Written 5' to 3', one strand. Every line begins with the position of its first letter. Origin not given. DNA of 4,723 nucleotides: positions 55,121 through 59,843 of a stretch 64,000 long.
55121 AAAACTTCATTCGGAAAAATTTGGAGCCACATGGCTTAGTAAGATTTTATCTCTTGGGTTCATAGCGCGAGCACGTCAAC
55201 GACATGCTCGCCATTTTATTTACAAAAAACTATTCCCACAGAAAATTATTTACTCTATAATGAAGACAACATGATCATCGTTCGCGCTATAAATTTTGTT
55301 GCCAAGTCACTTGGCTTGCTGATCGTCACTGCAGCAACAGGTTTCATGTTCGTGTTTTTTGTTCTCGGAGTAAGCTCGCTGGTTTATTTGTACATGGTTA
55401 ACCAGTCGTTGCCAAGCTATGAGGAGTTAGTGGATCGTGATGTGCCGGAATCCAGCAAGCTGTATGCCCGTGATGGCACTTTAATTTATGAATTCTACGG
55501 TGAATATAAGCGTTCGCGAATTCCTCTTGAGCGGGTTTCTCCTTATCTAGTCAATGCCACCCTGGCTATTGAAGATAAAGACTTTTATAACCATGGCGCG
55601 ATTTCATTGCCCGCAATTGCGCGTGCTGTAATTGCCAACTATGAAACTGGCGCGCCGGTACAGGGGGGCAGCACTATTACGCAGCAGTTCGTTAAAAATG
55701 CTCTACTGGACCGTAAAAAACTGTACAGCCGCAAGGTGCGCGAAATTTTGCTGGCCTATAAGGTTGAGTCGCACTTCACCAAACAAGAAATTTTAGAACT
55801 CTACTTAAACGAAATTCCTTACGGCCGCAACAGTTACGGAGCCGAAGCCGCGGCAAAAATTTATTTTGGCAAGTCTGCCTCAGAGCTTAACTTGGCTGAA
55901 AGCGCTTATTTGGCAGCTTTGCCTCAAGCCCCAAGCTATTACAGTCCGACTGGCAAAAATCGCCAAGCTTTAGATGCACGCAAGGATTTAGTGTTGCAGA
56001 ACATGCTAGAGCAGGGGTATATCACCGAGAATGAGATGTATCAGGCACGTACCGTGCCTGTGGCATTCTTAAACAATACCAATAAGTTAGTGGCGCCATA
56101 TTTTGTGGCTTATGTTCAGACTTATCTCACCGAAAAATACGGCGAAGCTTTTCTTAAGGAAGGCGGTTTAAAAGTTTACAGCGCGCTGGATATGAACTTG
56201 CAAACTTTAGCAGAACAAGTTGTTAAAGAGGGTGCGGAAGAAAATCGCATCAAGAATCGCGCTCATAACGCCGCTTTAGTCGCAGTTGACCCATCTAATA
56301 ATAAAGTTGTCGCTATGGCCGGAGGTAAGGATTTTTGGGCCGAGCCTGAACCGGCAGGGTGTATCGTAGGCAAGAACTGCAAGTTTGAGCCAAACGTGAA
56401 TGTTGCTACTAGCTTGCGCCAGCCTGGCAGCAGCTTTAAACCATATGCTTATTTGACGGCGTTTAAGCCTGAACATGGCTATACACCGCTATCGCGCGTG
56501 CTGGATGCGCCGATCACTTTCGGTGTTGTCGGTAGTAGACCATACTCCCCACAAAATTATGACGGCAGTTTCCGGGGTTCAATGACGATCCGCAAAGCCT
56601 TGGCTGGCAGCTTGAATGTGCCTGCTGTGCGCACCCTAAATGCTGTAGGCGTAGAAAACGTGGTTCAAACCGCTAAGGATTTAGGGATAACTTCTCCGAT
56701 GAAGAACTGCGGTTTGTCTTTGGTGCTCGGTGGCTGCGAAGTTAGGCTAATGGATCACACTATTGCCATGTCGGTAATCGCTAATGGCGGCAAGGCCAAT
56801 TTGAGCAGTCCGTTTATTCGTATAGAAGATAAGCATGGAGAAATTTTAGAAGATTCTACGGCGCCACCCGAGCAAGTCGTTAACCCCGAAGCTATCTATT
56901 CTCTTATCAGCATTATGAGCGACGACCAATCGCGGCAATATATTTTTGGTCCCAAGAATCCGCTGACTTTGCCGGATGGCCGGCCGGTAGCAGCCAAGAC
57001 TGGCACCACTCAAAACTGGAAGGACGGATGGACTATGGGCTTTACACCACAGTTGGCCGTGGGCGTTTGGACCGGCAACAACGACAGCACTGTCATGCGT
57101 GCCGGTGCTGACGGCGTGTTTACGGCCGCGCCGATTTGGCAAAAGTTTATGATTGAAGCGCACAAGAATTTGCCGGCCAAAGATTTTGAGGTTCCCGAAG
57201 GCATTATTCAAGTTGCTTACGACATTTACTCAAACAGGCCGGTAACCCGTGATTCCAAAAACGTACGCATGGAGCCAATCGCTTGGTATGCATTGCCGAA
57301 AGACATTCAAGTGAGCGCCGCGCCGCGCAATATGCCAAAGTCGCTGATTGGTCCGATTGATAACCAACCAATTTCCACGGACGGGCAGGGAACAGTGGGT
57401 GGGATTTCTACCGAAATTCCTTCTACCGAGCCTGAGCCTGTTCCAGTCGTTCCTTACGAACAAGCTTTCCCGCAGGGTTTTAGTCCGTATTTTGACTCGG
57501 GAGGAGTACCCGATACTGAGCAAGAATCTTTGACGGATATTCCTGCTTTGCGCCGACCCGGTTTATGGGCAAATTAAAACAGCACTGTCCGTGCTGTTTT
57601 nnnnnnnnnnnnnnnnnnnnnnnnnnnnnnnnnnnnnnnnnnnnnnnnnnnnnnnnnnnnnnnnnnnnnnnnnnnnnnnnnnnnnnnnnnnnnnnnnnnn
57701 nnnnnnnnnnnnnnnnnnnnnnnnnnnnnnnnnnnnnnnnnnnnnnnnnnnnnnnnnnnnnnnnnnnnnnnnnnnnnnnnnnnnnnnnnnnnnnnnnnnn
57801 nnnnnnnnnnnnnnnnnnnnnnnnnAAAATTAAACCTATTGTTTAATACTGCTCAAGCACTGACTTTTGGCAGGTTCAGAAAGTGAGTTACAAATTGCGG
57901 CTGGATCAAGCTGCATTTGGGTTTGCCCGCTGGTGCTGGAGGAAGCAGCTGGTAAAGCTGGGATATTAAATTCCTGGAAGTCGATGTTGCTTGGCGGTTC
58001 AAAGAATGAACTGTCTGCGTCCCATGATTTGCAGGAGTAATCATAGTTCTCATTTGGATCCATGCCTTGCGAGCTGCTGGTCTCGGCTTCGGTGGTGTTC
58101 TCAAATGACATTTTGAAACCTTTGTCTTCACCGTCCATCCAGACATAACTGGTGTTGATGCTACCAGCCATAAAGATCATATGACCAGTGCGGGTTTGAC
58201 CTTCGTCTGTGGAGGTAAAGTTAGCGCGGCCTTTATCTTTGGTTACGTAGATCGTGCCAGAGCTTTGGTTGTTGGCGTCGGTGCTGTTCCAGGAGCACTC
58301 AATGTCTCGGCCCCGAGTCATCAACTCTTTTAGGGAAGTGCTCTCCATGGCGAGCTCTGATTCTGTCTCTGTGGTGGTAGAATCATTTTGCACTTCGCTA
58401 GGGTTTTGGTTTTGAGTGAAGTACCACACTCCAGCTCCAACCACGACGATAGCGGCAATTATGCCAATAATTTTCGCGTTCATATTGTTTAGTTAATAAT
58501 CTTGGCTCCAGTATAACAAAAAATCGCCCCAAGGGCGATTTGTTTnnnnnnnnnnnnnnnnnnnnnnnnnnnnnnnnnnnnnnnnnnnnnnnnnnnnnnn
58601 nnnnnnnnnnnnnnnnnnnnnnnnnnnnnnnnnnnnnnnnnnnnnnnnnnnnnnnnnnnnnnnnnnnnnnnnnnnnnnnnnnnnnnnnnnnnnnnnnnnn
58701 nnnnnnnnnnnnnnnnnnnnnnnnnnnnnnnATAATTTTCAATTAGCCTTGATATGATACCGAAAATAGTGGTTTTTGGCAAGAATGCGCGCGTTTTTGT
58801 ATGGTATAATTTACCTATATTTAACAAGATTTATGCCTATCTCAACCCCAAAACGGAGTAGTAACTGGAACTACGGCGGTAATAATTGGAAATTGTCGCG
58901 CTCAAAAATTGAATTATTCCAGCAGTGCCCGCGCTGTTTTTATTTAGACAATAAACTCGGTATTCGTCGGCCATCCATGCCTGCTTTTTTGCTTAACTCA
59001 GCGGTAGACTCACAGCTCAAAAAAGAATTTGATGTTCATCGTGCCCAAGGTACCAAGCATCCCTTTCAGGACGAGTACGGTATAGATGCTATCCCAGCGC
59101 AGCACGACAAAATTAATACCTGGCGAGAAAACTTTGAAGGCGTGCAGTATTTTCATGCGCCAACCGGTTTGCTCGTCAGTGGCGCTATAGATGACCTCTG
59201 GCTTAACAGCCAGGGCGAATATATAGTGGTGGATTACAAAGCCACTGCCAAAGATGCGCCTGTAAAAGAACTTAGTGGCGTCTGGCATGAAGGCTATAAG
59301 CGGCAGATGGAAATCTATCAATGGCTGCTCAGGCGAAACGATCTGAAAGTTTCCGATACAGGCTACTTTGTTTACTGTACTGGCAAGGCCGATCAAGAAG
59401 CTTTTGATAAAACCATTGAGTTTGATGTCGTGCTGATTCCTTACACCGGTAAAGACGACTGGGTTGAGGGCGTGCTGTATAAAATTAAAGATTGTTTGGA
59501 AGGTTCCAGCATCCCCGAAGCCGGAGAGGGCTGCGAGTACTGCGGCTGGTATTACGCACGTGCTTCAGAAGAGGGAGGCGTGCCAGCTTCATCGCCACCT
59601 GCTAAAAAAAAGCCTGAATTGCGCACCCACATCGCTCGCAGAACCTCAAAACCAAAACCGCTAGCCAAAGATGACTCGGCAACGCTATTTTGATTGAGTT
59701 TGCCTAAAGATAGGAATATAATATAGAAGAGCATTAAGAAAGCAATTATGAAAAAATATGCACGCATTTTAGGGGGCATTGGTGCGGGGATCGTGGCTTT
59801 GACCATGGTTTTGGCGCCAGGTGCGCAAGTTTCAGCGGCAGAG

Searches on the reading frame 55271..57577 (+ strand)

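Call 99: search_protein_families(library=pfam, proteins=[window:55271-57577:+], max_evalue=0.001)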
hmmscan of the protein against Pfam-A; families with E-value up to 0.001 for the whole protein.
window:55271-57577:+ (768 aa): 2 families
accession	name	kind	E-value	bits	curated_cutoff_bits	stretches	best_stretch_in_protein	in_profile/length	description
PF00912.28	Transgly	-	5.4e-62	208.8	27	1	69-245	2-177/178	Transglycosylase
PF00905.27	Transpeptidase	-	1.9e-17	63.9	22.1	1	335-601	2-278/299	Penicillin binding protein transpeptidase domain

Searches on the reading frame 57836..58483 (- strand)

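Call 99: search_protein_families(library=pfam, proteins=[window:57836-58483:-], max_evalue=0.001)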
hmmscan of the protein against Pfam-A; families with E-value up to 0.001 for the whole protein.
window:57836-58483:- (215 aa): 1 family
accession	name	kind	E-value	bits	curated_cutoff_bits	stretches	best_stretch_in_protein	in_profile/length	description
PF22852.1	SoxE_N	-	0.00029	21.1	27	0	5-39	11-45/48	Sulfocyanin, N-terminal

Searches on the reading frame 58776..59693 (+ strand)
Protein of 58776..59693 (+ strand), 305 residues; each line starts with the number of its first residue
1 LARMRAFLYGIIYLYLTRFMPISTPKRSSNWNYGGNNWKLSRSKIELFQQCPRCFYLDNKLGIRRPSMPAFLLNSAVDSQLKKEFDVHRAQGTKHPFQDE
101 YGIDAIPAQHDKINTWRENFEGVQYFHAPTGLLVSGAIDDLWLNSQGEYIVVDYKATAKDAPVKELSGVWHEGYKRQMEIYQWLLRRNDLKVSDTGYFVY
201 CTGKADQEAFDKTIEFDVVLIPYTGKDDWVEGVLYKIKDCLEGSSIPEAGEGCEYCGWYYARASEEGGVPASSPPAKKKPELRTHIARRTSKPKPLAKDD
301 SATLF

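Call 99: search_protein_families(library=pfam, proteins=[window:58776-59693:+], max_evalue=0.001)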
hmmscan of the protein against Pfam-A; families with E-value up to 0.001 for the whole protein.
window:58776-59693:+ (305 aa): 2 families
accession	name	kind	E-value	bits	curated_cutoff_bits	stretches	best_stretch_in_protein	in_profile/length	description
PF12705.13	PDDEXK_1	-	1.8e-13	51.4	22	1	40-258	2-242/247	PD-(D/E)XK nuclease superfamily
PF12684.13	DUF3799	-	0.00012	22.3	26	1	113-256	88-230/233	PDDEXK-like domain of unknown function (DUF3799)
